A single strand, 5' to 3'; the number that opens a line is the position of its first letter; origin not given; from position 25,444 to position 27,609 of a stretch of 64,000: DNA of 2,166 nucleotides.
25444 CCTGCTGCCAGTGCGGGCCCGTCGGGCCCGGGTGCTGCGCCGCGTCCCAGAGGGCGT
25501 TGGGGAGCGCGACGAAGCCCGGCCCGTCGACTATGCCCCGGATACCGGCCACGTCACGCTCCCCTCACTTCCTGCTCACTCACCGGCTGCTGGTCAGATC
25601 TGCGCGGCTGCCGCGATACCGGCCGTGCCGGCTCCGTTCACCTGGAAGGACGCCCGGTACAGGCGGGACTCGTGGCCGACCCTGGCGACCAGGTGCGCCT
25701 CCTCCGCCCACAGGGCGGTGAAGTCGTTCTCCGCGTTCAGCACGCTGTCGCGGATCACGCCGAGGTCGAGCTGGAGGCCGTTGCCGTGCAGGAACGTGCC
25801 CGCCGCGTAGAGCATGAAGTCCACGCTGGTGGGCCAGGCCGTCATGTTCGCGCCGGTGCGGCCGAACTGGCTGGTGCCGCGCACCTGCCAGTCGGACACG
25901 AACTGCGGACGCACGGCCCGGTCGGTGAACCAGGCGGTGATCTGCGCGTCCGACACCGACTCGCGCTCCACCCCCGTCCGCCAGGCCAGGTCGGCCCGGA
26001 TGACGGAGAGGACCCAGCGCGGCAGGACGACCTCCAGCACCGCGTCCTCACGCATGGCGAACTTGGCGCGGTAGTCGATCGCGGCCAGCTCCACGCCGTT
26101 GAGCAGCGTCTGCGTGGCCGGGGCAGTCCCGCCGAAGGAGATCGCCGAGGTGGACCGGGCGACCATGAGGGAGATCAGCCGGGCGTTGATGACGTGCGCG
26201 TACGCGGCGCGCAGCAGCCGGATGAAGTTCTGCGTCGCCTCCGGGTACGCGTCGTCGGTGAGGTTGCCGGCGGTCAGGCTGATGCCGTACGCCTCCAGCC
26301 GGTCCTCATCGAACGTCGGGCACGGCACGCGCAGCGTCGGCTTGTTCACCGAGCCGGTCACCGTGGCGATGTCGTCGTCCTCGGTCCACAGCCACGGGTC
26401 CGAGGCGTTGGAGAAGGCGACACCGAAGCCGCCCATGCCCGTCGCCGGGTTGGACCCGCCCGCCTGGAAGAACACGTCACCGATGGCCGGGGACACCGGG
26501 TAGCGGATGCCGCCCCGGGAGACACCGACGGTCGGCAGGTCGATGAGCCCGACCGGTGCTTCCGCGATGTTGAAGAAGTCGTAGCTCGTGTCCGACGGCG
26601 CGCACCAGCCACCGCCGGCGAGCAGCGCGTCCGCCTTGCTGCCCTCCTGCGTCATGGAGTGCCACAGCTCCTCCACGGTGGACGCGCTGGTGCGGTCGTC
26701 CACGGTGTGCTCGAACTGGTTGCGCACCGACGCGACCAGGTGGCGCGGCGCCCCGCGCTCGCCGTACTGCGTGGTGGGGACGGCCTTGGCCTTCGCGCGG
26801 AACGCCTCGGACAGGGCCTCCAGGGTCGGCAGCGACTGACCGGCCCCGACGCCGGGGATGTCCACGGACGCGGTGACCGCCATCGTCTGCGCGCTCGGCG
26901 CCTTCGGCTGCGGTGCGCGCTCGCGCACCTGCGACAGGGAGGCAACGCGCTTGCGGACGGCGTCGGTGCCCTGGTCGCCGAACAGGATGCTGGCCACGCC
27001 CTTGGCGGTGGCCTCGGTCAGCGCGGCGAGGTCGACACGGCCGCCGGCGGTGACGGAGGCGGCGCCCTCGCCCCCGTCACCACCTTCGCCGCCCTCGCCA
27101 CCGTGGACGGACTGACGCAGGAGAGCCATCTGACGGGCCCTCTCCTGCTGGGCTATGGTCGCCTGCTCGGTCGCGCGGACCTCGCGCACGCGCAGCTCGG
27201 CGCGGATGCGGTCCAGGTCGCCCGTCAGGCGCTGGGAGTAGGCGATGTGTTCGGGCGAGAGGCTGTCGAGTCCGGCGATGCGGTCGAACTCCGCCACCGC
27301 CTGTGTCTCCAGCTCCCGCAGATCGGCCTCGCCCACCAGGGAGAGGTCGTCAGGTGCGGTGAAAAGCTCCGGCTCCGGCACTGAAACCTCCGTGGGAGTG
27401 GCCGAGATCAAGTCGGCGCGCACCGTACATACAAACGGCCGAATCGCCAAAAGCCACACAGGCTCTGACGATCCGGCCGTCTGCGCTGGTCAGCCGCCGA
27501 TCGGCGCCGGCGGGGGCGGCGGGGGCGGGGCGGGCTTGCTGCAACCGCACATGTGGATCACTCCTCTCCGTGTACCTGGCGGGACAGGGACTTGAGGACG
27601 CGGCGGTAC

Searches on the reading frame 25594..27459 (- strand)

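Call 8: search_protein_families(library=phrogs, proteins=[window:25594-27459:-], max_evalue=0.001)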
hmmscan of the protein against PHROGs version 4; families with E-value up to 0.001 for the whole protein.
window:25594-27459:- (621 aa): 2 families
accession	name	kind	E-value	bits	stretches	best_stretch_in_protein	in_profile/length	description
phrog_777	-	head and packaging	2.2e-120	404.6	1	33-613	4-571/580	major head protein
phrog_20604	-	head and packaging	7.2e-07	30.4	1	279-324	3-48/76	virion structural protein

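Call 9: search_protein_families(library=pfam, proteins=[window:25594-27459:-], max_evalue=0.001)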
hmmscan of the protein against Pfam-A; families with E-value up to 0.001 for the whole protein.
window:25594-27459:- (621 aa): 0 families
